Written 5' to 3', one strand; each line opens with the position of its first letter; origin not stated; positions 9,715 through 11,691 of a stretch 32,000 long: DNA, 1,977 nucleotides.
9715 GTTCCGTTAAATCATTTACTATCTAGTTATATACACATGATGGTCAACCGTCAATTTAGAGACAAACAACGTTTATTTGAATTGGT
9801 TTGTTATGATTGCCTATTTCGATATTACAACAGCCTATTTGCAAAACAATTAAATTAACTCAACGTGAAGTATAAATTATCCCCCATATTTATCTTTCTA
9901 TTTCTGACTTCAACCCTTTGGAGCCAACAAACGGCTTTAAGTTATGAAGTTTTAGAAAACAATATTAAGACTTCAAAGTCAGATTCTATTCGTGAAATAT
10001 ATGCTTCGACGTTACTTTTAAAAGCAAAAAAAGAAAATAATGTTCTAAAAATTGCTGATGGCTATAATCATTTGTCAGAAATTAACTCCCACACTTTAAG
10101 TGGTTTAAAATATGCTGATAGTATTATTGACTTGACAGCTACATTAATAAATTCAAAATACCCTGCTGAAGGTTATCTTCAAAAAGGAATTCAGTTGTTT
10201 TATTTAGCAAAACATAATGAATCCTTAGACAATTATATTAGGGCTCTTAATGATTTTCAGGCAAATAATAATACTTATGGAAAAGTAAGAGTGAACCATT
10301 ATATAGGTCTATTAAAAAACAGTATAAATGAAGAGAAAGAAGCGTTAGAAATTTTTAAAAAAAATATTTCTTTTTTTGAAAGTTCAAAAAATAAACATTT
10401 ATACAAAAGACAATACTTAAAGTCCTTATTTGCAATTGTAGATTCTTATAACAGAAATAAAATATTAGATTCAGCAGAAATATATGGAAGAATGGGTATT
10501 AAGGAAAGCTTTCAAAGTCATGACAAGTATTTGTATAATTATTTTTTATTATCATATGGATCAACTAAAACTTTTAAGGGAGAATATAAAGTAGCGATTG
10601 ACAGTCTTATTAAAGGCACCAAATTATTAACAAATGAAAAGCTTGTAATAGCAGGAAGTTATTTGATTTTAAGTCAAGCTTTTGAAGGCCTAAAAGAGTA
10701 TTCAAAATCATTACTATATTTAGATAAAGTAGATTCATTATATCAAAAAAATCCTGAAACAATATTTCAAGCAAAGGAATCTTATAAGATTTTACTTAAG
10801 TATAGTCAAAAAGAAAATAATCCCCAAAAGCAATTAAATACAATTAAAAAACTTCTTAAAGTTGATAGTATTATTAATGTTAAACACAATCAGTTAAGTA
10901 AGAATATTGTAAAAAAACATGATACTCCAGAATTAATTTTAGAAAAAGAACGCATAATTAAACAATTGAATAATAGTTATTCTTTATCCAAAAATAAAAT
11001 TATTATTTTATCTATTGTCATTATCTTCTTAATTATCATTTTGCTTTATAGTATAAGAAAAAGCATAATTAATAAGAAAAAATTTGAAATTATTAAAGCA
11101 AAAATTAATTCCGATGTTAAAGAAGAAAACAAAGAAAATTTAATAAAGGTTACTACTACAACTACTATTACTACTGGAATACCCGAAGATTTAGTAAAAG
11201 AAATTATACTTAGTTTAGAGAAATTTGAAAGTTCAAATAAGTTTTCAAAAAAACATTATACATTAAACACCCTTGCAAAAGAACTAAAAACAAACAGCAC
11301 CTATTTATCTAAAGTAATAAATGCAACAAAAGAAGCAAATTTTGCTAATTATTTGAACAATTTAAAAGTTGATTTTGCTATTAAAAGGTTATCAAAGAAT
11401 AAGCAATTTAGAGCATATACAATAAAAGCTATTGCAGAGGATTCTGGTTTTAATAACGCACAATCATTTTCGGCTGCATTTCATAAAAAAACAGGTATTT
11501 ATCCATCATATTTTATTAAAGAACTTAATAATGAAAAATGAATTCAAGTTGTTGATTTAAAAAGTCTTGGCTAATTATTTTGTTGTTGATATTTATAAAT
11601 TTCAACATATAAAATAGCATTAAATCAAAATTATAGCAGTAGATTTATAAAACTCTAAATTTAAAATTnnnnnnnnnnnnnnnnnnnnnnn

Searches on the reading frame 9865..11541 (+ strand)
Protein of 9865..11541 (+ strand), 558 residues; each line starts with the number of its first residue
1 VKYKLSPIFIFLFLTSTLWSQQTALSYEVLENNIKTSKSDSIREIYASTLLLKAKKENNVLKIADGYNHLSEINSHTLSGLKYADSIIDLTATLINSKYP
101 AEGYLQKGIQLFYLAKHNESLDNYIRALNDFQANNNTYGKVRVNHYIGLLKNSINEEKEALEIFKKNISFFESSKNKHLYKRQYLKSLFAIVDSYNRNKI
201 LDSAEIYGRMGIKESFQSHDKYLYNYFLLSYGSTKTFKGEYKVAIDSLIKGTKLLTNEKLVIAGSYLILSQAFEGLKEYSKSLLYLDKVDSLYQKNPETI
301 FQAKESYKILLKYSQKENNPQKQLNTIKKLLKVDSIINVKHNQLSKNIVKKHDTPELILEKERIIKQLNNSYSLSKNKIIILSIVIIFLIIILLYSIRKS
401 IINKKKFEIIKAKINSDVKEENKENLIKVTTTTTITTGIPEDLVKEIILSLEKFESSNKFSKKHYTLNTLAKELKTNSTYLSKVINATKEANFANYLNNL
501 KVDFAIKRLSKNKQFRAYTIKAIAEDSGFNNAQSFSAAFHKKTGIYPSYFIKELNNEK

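Call 13: search_protein_families(library=ncbifam, proteins=[window:9865-11541:+], max_evalue=0.01)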
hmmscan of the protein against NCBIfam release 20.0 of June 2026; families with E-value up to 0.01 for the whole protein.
window:9865-11541:+ (558 aa): 4 families
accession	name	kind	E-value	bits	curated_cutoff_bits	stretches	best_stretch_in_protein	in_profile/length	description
NF007243.0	PRK09685.1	equivalog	0.00047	19.7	199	1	463-552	214-300/303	transcriptional regulator FeaR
NF006902.0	PRK09393.1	equivalog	0.00054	19.2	425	1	461-556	233-324/327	transcriptional regulator FtrA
NF007860.0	PRK10572.1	equivalog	0.0043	15.9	208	0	467-555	202-286/292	arabinose operon transcriptional regulator AraC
NF040475.1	chlor_reg_RclR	equivalog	0.008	15.5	400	0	463-552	192-277/284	reactive chlorine-specific transcriptional regulator RclR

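Call 14: search_protein_families(library=pfam, proteins=[window:9865-11541:+], max_evalue=0.01)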
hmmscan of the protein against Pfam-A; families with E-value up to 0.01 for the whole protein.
window:9865-11541:+ (558 aa): 3 families
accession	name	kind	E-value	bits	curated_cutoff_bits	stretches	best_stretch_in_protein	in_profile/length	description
PF12833.13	HTH_18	-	4.1e-12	46.7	33.6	1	470-551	1-78/80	Helix-turn-helix domain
PF00165.29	HTH_AraC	-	3.6e-05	24.2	26.6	1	518-551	9-41/42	Bacterial regulatory helix-turn-helix proteins, AraC family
PF13424.12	TPR_12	-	0.0027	18.3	30.1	0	104-166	6-70/77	Tetratricopeptide repeat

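Call 16: find_encoding_contigs(protein=window:9865-11541:+, flank=10000, max_places=10)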
Protein window:9865-11541:+ (558 aa): 23 contigs read that carry it; 10 places shown.
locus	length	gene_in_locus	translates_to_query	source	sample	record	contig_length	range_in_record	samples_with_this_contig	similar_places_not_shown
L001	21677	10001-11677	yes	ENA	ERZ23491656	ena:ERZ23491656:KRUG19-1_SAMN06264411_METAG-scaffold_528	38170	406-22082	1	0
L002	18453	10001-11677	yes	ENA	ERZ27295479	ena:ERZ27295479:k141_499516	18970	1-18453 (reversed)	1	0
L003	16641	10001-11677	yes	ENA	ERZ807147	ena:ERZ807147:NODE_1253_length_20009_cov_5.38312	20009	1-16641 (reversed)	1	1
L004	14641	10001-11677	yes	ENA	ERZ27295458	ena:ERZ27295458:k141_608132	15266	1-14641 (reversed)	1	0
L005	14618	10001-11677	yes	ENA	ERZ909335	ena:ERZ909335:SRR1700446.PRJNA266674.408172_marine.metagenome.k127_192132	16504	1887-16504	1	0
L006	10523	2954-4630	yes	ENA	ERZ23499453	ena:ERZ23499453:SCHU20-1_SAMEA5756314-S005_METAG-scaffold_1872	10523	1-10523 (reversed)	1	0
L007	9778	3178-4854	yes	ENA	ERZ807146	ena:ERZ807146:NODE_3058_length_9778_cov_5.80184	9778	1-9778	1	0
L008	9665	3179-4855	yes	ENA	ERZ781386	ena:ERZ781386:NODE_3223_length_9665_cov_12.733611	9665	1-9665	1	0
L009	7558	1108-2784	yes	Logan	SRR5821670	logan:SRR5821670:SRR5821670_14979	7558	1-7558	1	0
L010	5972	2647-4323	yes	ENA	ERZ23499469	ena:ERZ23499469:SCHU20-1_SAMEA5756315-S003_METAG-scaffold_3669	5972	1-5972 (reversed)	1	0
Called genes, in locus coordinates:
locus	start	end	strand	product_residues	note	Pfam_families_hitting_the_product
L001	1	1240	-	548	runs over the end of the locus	?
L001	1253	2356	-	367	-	PF13186:SPASM (weak)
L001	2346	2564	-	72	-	-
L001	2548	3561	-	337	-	PF08443:RimK (faint)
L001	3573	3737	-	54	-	-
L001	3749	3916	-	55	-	-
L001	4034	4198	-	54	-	-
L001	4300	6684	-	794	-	PF13620:CarboxypepD_reg, PF13715:CarbopepD_reg_2, PF00593:TonB_dep_Rec_b-barrel, PF14905:OMP_b-brl_3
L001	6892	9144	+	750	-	PF04738:Lant_dehydr_N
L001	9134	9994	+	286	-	PF14028:Lant_dehydr_C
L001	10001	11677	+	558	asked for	PF12833:HTH_18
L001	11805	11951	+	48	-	-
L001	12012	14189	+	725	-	PF02897:Peptidase_S9_N, PF00326:Peptidase_S9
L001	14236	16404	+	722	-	PF02897:Peptidase_S9_N, PF00326:Peptidase_S9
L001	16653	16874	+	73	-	-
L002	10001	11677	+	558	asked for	PF12833:HTH_18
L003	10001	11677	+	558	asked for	PF12833:HTH_18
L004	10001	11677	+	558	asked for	PF12833:HTH_18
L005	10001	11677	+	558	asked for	PF12833:HTH_18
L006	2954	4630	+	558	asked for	PF12833:HTH_18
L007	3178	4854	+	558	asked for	PF12833:HTH_18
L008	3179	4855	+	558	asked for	PF12833:HTH_18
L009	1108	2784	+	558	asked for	PF12833:HTH_18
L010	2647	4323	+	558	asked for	PF12833:HTH_18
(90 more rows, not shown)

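Call 18: find_homologous_proteins(query=window:9865-11541:+, max_evalue=1e-10)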
Query window:9865-11541:+ (558 aa): 244 proteins with E <= 1e-10 among 8000 candidates; the best 120 are listed.
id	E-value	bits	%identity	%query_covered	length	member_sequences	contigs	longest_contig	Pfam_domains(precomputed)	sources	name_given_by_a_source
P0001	0.0e+0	1158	100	100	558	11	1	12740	PF12833.14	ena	-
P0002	1.9e-216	738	66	98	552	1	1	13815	PF12833.14,PF00165.30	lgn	-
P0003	3.5e-181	621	59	96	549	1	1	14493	PF12833.14,PF00165.30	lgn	-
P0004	1.8e-162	560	53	98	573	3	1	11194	PF12833.14,PF00165.30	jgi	jgi:AraC-like DNA-binding protein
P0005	1.9e-159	550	52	99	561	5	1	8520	PF12833.14,PF00165.30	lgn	-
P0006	3.4e-159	549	53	98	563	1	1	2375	PF12833.14,PF00165.30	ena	-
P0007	3.1e-158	546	49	99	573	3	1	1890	PF12833.14,PF00165.30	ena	-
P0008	2.2e-156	540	51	99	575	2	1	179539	PF12833.14,PF00165.30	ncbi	-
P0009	1.3e-155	537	52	99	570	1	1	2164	PF12833.14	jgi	-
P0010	4.2e-155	535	52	98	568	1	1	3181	PF12833.14,PF00165.30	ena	-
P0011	7.7e-155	535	52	98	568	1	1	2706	PF12833.14,PF00165.30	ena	-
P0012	3.8e-154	532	49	97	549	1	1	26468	PF12833.14,PF00165.30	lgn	-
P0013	1.2e-152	527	51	98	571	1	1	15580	PF12833.14,PF00165.30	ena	-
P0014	2.8e-152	526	51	98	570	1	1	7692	PF12833.14,PF00165.30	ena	-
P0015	5.1e-152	525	51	98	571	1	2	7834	PF12833.14,PF00165.30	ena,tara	tara:strand:- start:2634 stop:4349 length:1716 start_codon:yes stop_codon:yes gene_type:complete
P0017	1.3e-151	524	52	96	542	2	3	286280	PF12833.14,PF00165.30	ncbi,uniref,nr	ncbi:helix-turn-helix domain-containing protein [Tenacibaculum sp. M341]|uniref:helix-turn-helix dom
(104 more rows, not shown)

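Call 19: find_encoding_contigs(protein=P0002, flank=8000, max_places=1)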
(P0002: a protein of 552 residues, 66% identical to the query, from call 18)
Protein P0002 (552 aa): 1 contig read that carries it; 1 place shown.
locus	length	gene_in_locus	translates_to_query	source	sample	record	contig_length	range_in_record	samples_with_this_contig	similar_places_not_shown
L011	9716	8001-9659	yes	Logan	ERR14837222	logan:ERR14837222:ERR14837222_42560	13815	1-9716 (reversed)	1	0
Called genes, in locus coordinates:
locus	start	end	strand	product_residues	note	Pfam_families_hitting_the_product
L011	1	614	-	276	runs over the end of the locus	-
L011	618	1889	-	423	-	PF13353:Fer4_12 (faint), PF04055:Radical_SAM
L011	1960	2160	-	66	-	-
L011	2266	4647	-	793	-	PF13620:CarboxypepD_reg, PF13715:CarbopepD_reg_2, PF00593:TonB_dep_Rec_b-barrel, PF14905:OMP_b-brl_3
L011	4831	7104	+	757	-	PF04738:Lant_dehydr_N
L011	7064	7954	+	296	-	PF14028:Lant_dehydr_C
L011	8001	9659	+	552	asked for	PF00165:HTH_AraC (faint), PF12833:HTH_18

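Call 20: find_encoding_contigs(protein=P0003, flank=8000, max_places=1)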
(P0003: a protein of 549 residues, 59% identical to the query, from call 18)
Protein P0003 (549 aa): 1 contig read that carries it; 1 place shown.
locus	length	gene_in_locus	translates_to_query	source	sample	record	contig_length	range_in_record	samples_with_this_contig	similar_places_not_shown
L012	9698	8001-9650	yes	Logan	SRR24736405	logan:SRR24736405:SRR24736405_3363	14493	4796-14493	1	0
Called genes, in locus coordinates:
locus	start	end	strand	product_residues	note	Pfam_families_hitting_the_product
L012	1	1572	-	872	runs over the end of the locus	PF13715:CarbopepD_reg_2 (weak)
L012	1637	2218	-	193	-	PF22564:HAAS (weak)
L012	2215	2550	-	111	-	PF03551:PadR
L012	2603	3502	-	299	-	-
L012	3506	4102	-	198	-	-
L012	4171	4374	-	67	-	-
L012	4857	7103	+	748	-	PF04738:Lant_dehydr_N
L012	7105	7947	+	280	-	PF14028:Lant_dehydr_C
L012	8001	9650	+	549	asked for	PF00165:HTH_AraC (faint), PF12833:HTH_18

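Call 21: find_encoding_contigs(protein=P0008, flank=8000, max_places=1)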
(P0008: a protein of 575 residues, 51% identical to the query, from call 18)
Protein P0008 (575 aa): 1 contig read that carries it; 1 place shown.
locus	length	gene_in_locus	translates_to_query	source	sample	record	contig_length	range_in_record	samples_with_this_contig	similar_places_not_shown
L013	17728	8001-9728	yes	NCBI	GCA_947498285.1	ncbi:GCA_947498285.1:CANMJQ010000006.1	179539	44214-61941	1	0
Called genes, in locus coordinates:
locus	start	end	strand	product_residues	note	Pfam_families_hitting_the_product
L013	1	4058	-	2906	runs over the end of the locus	PF00501:AMP-binding, PF00550:PP-binding, PF00668:Condensation, PF00501:AMP-binding, PF00550:PP-binding, PF00668:Condensation, PF00501:AMP-binding, PF00550:PP-binding, +1 more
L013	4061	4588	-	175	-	PF02357:NusG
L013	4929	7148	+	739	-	PF04738:Lant_dehydr_N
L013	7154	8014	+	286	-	PF14028:Lant_dehydr_C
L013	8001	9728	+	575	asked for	PF00165:HTH_AraC (faint), PF12833:HTH_18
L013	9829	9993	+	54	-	-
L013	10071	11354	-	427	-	PF14559:TPR_19 (faint), PF07676:PD40 (faint)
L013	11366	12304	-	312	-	PF11751:PorP_SprF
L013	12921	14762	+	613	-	PF00704:Glyco_hydro_18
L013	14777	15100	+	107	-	-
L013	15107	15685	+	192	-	PF14065:Pvc16_N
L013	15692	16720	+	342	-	-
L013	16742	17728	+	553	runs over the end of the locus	PF04984:Phage_sheath_1 (weak), PF17482:Phage_sheath_1C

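Call 22: find_encoding_contigs(protein=P0017, flank=8000, max_places=1)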
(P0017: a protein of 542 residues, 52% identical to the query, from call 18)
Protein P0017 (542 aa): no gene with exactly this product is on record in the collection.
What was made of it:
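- Tried and rejected: A look-up of the Tenacibaculum sp. M341 regulator (P0017) in the contig index returned nothing (call 22).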

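Call 26: find_related_loci(query=A1, collection=metagenome_contigs, flank=6000)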
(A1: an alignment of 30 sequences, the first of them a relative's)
Query A1 (558 aa) in metagenome_contigs; peptide patterns used: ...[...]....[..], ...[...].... (x = any residue, [..] = any of these).
288 stretches matched a pattern; 153 encode a relative of the query (tblastn E <= 1e-3); the best 80 are kept; 80 distinct loci.
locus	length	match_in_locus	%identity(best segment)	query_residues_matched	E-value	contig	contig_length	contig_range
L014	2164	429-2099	52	4-555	6e-177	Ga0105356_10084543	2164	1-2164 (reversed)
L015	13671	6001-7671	48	1-554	1e-155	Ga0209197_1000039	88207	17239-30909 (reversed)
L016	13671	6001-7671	48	1-554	1e-155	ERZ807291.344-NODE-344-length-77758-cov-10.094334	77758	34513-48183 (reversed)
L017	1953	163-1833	49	10-557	9e-165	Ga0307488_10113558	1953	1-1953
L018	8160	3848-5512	51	10-558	3e-152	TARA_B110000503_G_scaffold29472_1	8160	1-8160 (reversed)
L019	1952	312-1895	46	25-554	2e-153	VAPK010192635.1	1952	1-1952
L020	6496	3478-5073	46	25-558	1e-142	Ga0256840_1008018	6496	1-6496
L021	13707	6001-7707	45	8-557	6e-132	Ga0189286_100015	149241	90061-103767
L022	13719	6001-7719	44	3-558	8e-132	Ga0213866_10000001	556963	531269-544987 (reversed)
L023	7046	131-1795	46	1-557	2e-129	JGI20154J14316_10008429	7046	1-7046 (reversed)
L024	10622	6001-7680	45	1-558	2e-124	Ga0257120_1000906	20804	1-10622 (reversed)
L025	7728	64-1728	44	1-557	2e-122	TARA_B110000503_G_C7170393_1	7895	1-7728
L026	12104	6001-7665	44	1-557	3e-122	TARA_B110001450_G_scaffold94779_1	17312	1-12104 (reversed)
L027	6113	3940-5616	42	4-555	2e-117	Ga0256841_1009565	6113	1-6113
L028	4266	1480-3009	43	43-557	8e-118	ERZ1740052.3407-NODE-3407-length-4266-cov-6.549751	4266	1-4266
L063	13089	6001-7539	35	32-554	2e-65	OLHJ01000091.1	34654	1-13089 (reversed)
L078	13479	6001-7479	32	53-554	9e-62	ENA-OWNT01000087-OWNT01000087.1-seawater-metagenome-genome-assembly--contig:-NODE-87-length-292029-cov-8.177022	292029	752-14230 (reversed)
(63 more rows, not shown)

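Call 62: predict_structure(alignment_id=A1)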
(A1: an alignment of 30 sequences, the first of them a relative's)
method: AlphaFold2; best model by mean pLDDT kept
length: 558 residues; sequences in the alignment: 30
mean_pLDDT: 86.0   pTM: 0.60
mean pLDDT of the five models: 86.0, 85.9, 83.9, 83.1, 82.4
residues with pLDDT >= 90: 261; 70-90: 239; 50-70: 45; < 50: 13
segments of 3 or more residues with pLDDT < 50: 1-3, 419-424
pLDDT, mean of each block of 10 residues (from residue 1): 59 62 75 86 92 93 94 88 94 80 93 84 91 89 91 85 94 91 95 94 97 92 95 97 97 88 95 96 95 88 92 90 91 75 58 75 83 77 91 89 86 66 55 70 84 87 88 89 86 89 90 88 90 91 89 80
secondary structure, 60 per line:
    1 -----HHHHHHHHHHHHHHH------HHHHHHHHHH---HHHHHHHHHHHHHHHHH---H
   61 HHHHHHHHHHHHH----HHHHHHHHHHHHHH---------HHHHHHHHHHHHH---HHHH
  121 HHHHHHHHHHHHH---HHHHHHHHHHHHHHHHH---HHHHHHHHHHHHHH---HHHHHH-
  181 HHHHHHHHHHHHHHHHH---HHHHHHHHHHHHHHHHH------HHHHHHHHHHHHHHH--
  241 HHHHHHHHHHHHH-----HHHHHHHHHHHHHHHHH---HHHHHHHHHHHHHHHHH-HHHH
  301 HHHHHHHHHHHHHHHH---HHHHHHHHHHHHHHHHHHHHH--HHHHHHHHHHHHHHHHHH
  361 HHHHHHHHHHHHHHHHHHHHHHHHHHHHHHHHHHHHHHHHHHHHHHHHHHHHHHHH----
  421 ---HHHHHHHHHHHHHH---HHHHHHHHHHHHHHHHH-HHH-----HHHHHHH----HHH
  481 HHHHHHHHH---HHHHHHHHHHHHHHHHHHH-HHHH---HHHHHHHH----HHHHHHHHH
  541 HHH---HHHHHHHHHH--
elements in order: H6-20 H27-36 H40-56 H60-73 H78-91 H101-113 H117-133 H137-153 H157-170 H174-179 H181-197 H201-217 H224-238 H241-253 H259-275 H279-295 H297-316 H320-340 H343-416 H424-437 H441-457 H467-473 H478-489 H493-511 H513-516 H520-527 H532-543 H547-556
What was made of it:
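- On Operator of an AraC/XylS-family activator: The model shows the helices at residues 424-556 (call 62).
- On Membrane-bound one-component transcription regulators (ToxR/TfoS-like): The AlphaFold2 model shows a continuous helix 343-416 between the TPR domain and the DNA-binding domain (call 62).
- The AlphaFold2 model (pLDDT 86) shows a TPR superhelix, one long helix 343-416 and the DNA-binding domain (call 62).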

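Call 65: fold_search(model_id=the predicted structure, library=pdb)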
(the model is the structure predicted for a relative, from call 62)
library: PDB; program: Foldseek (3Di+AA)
matches with E <= 10: 1492; with E <= 0.001: 148
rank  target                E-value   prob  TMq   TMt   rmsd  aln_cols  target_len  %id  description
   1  3sf4_A                1.5e-07  1.00  0.40  0.56   7.0       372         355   15  Crystal structure of the complex between the conserved cell polarity proteins Inscuteable and LGN (released 2011-11-23)
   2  6hc2_E                1.6e-07  1.00  0.41  0.57   6.6       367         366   14  Crystal structure of NuMA/LGN hetero-hexamers (released 2019-05-29)
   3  6hc2_A                1.8e-07  1.00  0.42  0.59   6.3       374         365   14  Crystal structure of NuMA/LGN hetero-hexamers (released 2019-05-29)
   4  4wnd_A                1.9e-07  1.00  0.45  0.70   4.7       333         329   15  Crystal structure of the TPR domain of LGN in complex with Frmpd4/Preso1 at 1.5 Angstrom resolution (released 2015-09-16)
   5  3sf4_C                2.5e-07  1.00  0.40  0.58   7.1       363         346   15  Crystal structure of the complex between the conserved cell polarity proteins Inscuteable and LGN (released 2011-11-23)
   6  6hc2_S                2.7e-07  1.00  0.43  0.60   6.2       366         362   14  Crystal structure of NuMA/LGN hetero-hexamers (released 2019-05-29)
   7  6hc2_C                2.7e-07  1.00  0.42  0.60   6.3       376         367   14  Crystal structure of NuMA/LGN hetero-hexamers (released 2019-05-29)
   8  3sf4_B                3.6e-07  1.00  0.39  0.57   6.3       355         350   15  Crystal structure of the complex between the conserved cell polarity proteins Inscuteable and LGN (released 2011-11-23)
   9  5a7d_H                5.5e-07  1.00  0.36  0.51   7.4       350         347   12  Tetrameric assembly of LGN with Inscuteable (released 2016-08-03)
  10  4wne_A                6.3e-07  1.00  0.42  0.66   4.9       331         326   16  Crystal structure of the TPR domain of LGN in complex with Frmpd4/Preso1 at 2.0 Angstrom resolution (released 2015-09-16)
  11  5a7d_D                8.6e-07  1.00  0.38  0.55   7.2       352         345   12  Tetrameric assembly of LGN with Inscuteable (released 2016-08-03)
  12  4a1s_A                1.1e-06  1.00  0.39  0.58   6.0       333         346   12  Crystallographic structure of the Pins:Insc complex (released 2012-03-28)
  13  4g2v_A                1.4e-06  1.00  0.42  0.66   5.3       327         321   16  Structure complex of LGN binding with FRMPD1 (released 2013-01-23)
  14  5a7d_G                1.6e-06  1.00  0.38  0.55   6.9       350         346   12  Tetrameric assembly of LGN with Inscuteable (released 2016-08-03)
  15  4wng_A                2.2e-06  1.00  0.43  0.67   4.7       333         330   16  Crystal structure of the TPR domain of LGN in complex with Frmpd4/Preso1 at 2.1 Angstrom resolution (released 2015-09-16)
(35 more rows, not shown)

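Call 79: search_protein_families(library=pfam, proteins=[L063:2873-5635:-, L078:4816-5550:-, L013:4061-4588:-, L015:2080-2577:-], max_evalue=0.001)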
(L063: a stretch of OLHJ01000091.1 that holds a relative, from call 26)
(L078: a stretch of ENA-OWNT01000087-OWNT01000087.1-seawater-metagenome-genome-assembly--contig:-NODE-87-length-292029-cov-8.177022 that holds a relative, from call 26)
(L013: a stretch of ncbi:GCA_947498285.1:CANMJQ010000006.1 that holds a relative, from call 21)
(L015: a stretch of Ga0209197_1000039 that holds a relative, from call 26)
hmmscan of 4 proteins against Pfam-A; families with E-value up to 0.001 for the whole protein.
L063:2873-5635:- (920 aa): 4 families
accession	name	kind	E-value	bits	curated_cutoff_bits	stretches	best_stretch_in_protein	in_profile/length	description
PF07715.20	Plug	-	1.9e-07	32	23.9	1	278-354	23-102/107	TonB-dependent Receptor Plug Domain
PF13715.12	CarbopepD_reg_2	-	8.8e-07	29.3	32.2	1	162-245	2-88/88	CarboxypepD_reg-like domain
PF25183.1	OMP_b-brl_4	-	7.8e-06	25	30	1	560-671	360-478/838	Outer membrane beta barrel domain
PF16344.10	FecR_C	-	0.00019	21.8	24.4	1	27-94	2-69/70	FecR, C-terminal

L078:4816-5550:- (244 aa): 0 families

L013:4061-4588:- (175 aa): 1 family
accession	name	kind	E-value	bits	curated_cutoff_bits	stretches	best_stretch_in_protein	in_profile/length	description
PF02357.24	NusG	-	7.5e-16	58.9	22.2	1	7-98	3-92/93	Transcription termination factor nusG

L015:2080-2577:- (165 aa): 1 family
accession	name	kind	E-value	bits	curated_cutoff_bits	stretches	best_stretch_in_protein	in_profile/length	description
PF19765.4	DUF6252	-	0.00034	21.3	27.2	1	81-162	39-123/124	Family of unknown function (DUF6252)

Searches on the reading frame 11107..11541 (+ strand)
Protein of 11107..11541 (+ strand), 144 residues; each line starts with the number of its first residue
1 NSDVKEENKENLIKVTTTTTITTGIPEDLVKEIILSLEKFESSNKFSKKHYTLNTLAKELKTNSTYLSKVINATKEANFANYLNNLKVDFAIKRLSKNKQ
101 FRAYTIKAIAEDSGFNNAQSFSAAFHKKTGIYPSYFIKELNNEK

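Call 64: search_solved_structures(query=window:11107-11541:+, max_evalue=0.01, show_alignments=1)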
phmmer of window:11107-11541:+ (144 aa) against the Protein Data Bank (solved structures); distinct sequences matched with E-value up to 0.01: 5.
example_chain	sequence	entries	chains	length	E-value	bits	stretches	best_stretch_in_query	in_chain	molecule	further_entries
3oou_A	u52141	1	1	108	3e-05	27.5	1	49-136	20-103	Lin2118 protein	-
6swi_A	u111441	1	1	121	3.1e-05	27.5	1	44-136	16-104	Two-component response regulator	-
3gbg_A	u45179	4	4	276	0.00018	25.1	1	54-137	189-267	TCP pilus virulence regulatory protein | AraC family transcriptional regulator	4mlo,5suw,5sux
6p7r_A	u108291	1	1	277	0.00043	23.8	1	54-137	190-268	Toxin co-regulated pilus virulence regulatory protein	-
6p7t_A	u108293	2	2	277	0.001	22.6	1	54-137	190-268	Toxin co-regulated pilus virulence regulatory protein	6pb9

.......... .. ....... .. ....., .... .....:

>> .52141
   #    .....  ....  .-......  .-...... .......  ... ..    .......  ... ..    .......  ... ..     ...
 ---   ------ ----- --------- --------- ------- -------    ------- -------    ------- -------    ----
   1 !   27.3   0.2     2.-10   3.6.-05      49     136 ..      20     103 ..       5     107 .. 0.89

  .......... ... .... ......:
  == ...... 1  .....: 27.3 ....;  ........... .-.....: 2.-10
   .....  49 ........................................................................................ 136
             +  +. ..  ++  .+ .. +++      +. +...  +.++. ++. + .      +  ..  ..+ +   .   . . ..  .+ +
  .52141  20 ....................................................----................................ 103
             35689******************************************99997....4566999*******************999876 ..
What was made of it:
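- On Operator of an AraC/XylS-family activator: PDB sequence hits to ToxT, Lin2118 and a response-regulator AraC domain (call 64).
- PDB sequence hits to ToxT and other AraC-type DNA-binding domains (call 64).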
